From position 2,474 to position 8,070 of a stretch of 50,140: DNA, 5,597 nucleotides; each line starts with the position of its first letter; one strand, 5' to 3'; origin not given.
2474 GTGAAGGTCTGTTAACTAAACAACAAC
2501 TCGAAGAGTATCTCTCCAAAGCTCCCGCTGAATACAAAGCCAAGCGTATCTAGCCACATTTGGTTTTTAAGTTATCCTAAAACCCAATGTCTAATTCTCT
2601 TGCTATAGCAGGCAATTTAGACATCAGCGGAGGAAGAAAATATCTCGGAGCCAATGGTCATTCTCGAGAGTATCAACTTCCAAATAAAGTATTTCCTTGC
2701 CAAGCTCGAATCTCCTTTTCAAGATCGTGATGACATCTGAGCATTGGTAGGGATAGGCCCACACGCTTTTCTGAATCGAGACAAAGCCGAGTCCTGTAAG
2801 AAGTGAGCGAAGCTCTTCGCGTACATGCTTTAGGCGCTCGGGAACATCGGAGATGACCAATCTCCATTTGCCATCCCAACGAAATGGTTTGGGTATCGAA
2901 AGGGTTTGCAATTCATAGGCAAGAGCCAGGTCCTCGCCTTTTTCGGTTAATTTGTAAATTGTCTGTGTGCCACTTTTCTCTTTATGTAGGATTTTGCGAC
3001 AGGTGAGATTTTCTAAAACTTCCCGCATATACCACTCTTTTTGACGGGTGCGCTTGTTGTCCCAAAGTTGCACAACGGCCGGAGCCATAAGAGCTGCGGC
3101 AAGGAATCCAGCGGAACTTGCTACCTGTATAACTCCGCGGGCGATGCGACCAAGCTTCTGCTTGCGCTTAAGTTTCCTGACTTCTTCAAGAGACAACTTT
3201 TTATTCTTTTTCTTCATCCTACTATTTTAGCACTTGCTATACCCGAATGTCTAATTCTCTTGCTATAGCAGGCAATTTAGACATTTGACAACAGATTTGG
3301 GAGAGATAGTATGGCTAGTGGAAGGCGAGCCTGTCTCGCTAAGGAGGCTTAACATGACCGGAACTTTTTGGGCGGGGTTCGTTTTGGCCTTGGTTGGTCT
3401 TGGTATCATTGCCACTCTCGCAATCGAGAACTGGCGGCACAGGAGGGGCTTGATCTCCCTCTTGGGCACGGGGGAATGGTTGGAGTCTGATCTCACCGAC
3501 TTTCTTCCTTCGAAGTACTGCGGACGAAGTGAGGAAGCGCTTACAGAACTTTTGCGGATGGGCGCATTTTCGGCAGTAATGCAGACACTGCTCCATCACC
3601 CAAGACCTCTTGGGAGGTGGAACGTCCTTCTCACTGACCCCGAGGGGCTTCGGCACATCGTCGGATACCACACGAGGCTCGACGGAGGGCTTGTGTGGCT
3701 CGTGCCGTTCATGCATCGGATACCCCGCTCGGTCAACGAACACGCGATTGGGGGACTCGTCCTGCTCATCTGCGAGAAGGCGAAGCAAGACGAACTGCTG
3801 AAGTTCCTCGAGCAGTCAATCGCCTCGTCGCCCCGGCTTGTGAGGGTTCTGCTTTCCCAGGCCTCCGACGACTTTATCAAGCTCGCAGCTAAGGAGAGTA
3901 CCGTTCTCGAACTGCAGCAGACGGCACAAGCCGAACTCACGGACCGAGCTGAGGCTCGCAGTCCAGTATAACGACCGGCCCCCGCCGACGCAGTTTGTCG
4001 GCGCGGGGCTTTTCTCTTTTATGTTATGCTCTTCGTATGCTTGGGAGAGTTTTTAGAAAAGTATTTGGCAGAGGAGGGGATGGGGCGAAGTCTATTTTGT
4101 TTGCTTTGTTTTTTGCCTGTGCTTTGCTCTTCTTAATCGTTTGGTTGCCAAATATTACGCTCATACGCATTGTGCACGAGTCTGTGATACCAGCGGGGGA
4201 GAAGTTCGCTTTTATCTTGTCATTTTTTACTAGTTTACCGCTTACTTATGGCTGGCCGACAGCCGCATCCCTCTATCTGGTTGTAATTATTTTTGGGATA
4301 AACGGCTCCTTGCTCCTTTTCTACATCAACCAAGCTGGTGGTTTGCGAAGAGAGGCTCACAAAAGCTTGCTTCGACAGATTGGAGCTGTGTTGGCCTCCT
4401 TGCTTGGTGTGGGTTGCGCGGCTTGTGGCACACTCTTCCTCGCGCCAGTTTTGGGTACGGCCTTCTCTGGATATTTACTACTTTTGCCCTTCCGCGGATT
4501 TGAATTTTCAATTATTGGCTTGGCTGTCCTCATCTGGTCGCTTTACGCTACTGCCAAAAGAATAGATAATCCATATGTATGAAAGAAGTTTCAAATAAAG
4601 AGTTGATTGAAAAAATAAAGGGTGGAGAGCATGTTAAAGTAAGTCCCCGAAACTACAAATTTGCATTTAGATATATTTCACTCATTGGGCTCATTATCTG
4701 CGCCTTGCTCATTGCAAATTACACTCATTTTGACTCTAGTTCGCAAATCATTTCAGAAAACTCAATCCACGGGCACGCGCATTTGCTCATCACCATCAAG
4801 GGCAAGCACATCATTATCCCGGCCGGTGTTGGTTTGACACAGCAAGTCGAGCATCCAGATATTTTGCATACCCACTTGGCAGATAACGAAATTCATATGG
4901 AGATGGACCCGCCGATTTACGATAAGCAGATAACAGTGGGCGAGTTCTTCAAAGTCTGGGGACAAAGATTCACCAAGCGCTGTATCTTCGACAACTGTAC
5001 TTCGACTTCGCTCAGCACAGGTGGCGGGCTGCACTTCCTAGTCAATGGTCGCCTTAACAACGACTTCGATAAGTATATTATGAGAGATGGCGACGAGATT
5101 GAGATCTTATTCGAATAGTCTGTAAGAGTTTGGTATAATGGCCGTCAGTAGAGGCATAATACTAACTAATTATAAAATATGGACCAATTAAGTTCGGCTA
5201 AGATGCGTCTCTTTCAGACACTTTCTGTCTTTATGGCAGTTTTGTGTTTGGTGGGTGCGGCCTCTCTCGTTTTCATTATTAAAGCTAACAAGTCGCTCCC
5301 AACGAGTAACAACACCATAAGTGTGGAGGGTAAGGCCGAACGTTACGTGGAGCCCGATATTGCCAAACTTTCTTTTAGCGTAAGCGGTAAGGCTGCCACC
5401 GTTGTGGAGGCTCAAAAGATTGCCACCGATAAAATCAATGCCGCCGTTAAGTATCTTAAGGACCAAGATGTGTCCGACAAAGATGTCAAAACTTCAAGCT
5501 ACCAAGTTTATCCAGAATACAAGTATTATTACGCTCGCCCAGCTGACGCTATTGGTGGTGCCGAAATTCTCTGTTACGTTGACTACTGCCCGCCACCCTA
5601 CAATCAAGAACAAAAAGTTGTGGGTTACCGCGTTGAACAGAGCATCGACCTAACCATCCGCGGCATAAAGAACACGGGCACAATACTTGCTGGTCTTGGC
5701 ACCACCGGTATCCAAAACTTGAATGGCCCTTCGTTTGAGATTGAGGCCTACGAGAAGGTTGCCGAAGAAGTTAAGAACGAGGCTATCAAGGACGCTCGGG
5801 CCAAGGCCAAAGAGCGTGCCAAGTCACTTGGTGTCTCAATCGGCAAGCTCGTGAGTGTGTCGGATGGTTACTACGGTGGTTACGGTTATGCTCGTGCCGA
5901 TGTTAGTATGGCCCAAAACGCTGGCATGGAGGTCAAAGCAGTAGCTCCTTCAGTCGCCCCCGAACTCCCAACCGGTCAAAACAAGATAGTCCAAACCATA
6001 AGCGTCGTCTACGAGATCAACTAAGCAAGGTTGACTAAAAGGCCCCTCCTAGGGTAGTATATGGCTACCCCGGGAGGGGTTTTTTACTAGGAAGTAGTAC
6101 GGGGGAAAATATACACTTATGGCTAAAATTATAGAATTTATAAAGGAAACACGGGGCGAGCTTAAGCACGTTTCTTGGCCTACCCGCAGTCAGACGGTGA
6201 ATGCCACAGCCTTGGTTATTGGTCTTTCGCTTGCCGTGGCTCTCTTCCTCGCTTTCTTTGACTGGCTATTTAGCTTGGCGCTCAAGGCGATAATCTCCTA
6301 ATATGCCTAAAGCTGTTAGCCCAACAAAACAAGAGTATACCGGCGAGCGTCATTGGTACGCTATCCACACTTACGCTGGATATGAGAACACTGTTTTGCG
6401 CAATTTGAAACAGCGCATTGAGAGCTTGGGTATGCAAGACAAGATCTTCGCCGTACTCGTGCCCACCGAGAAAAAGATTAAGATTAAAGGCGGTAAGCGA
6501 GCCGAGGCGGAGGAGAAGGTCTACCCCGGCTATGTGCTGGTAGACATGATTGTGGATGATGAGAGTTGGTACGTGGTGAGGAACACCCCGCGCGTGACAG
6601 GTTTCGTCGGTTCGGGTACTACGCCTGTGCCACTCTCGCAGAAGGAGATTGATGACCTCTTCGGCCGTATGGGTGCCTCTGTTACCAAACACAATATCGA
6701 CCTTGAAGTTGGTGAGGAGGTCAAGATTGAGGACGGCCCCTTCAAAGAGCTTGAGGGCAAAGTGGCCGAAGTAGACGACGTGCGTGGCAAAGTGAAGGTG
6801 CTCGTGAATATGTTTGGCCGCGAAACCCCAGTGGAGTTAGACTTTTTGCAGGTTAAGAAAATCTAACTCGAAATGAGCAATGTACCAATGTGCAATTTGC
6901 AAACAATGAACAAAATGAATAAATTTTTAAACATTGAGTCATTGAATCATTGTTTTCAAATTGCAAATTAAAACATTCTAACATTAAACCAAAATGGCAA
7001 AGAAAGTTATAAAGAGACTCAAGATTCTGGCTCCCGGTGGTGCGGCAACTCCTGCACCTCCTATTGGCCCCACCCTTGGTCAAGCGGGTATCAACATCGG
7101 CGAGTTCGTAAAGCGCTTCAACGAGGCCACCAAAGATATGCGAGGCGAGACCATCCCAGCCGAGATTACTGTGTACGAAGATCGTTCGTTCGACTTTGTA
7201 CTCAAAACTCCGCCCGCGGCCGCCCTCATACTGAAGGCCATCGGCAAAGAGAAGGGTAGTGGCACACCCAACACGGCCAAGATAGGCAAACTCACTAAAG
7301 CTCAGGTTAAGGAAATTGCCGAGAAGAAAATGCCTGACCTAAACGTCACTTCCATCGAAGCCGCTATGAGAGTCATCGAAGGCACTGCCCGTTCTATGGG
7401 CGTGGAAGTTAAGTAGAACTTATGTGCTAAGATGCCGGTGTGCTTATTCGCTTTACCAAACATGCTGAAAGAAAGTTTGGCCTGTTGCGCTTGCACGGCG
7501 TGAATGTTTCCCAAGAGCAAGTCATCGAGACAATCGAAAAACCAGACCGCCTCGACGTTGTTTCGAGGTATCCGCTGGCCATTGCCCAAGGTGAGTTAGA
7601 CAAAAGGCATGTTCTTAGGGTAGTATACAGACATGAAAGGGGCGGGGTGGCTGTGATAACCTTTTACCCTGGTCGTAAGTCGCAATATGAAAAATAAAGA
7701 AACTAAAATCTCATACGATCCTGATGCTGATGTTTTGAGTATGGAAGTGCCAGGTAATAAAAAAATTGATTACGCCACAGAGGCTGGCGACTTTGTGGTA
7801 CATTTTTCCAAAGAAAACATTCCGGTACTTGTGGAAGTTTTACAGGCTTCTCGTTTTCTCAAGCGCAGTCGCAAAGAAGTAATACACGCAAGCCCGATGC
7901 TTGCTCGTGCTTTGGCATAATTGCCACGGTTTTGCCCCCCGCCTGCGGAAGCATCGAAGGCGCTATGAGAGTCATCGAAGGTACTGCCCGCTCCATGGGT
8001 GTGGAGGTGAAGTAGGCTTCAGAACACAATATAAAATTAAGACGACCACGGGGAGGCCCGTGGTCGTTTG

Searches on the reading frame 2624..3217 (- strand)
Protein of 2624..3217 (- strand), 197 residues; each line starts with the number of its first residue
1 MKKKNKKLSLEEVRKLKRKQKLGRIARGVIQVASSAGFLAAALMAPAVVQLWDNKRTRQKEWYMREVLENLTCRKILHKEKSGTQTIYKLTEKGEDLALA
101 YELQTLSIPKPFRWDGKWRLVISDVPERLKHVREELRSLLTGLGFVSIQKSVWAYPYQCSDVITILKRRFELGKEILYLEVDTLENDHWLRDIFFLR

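Call 51: search_protein_families(library=pfam, proteins=[window:2624-3217:-], max_evalue=1)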
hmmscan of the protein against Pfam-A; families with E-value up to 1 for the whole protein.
window:2624-3217:- (197 aa): 6 families
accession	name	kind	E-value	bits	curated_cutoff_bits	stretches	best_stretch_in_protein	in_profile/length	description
PF20803.2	PaaX_M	-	1.3e-18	67.3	24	1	113-184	3-74/83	PaaX protein central Cas2-like domain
PF04458.17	DUF505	-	0.0026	16.7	28.7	1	56-98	359-403/622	Protein of unknown function (DUF505)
PF12539.13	Csm1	-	0.027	15.5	22.6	0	65-104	4-43/84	Chromosome segregation protein Csm1/Pcs1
PF22665.2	DUF6293_C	-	0.033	15.1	27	1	58-100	58-100/101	DUF6293 C-terminal winged helix domain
PF14277.12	DUF4364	-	0.15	12.3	26.9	1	64-98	36-70/162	Domain of unknown function (DUF4364)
PF10763.15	DUF2584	-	0.33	11.4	25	1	69-106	39-76/80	Protein of unknown function (DUF2584)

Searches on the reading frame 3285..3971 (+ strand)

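Call 51: search_protein_families(library=pfam, proteins=[window:3285-3971:+], max_evalue=1)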
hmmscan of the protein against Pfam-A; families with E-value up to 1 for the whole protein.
window:3285-3971:+ (228 aa): 2 families
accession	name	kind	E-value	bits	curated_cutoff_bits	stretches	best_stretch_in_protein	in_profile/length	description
PF22482.2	AsnC_trans_reg_3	-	0.13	12.9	24.4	1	160-199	49-87/95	PF0864 C-terminal dimeric alpha+beta barrel domain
PF05847.17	Baculo_LEF-3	-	0.23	11.2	27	1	167-219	160-213/337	Nucleopolyhedrovirus late expression factor 3 (LEF-3)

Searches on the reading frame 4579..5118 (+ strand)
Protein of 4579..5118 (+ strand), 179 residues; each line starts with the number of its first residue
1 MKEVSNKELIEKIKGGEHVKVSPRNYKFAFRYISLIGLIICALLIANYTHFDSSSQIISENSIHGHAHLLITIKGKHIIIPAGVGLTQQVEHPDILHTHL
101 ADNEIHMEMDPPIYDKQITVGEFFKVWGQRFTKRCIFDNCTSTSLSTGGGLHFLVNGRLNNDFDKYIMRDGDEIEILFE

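Call 51: search_protein_families(library=pfam, proteins=[window:4579-5118:+], max_evalue=1)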
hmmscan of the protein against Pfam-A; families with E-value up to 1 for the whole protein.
window:4579-5118:+ (179 aa): 1 family
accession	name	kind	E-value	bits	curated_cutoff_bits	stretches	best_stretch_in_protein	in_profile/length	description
PF02597.26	ThiS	-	0.17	12.9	22.5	1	117-177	21-70/76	ThiS family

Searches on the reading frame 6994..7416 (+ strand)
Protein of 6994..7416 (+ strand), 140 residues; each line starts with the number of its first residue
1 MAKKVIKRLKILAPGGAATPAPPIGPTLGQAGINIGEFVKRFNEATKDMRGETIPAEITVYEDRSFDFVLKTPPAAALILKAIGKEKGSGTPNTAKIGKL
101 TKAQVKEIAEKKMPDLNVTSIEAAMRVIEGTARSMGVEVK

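Call 3: search_protein_families(library=pfam, proteins=[window:6994-7416:+], max_evalue=0.01)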
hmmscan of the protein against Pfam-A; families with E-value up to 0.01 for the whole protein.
window:6994-7416:+ (140 aa): 2 families
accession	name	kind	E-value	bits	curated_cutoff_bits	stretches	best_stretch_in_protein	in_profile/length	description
PF00298.24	Ribosomal_L11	-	8.6e-28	97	21.4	1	71-139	1-69/69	Ribosomal protein L11, RNA binding domain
PF03946.19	Ribosomal_L11_N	-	2.8e-26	91.5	32.9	1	10-66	2-58/58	Ribosomal protein L11, N-terminal domain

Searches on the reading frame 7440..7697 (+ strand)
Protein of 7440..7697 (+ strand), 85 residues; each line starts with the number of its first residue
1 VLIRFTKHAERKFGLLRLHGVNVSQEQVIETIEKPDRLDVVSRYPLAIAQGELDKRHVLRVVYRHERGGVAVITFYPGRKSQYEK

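Call 3: search_protein_families(library=pfam, proteins=[window:7440-7697:+], max_evalue=0.01)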
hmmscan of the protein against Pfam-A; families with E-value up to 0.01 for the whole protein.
window:7440-7697:+ (85 aa): 1 family
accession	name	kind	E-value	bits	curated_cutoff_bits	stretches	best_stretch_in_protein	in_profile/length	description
PF14076.12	DUF4258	-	0.0022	18.7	25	1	17-76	8-70/71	Domain of unknown function (DUF4258)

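Call 4: search_protein_families(library=ncbifam, proteins=[window:7440-7697:+], max_evalue=0.01)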
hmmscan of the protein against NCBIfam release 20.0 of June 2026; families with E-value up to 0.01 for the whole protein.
window:7440-7697:+ (85 aa): 0 families

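Call 10: search_protein_families(library=phrogs, proteins=[window:7440-7697:+], max_evalue=0.01)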
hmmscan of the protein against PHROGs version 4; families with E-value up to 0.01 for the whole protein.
window:7440-7697:+ (85 aa): 0 families

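Call 68: search_protein_families(library=padloc, proteins=[window:7440-7697:+], max_evalue=0.01)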
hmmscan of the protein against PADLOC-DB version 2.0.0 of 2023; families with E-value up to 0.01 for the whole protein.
window:7440-7697:+ (85 aa): 0 families

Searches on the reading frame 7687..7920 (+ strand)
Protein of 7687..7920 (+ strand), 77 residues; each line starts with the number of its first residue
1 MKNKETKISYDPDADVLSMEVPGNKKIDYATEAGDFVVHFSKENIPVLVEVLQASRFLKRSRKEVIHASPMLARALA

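Call 3: search_protein_families(library=pfam, proteins=[window:7687-7920:+], max_evalue=0.01)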
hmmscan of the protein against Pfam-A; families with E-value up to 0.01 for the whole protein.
window:7687-7920:+ (77 aa): 1 family
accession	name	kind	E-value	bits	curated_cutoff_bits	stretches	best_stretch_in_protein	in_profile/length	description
PF10049.14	DUF2283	-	4e-07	30.5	23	1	7-55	1-49/49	Protein of unknown function (DUF2283)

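Call 4: search_protein_families(library=ncbifam, proteins=[window:7687-7920:+], max_evalue=0.01)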
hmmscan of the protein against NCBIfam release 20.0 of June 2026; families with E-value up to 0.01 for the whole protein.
window:7687-7920:+ (77 aa): 0 families

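Call 10: search_protein_families(library=phrogs, proteins=[window:7687-7920:+], max_evalue=0.01)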
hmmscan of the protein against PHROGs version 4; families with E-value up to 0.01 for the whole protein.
window:7687-7920:+ (77 aa): 0 families

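Call 68: search_protein_families(library=padloc, proteins=[window:7687-7920:+], max_evalue=0.01)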
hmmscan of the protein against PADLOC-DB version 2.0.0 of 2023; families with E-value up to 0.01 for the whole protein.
window:7687-7920:+ (77 aa): 0 families
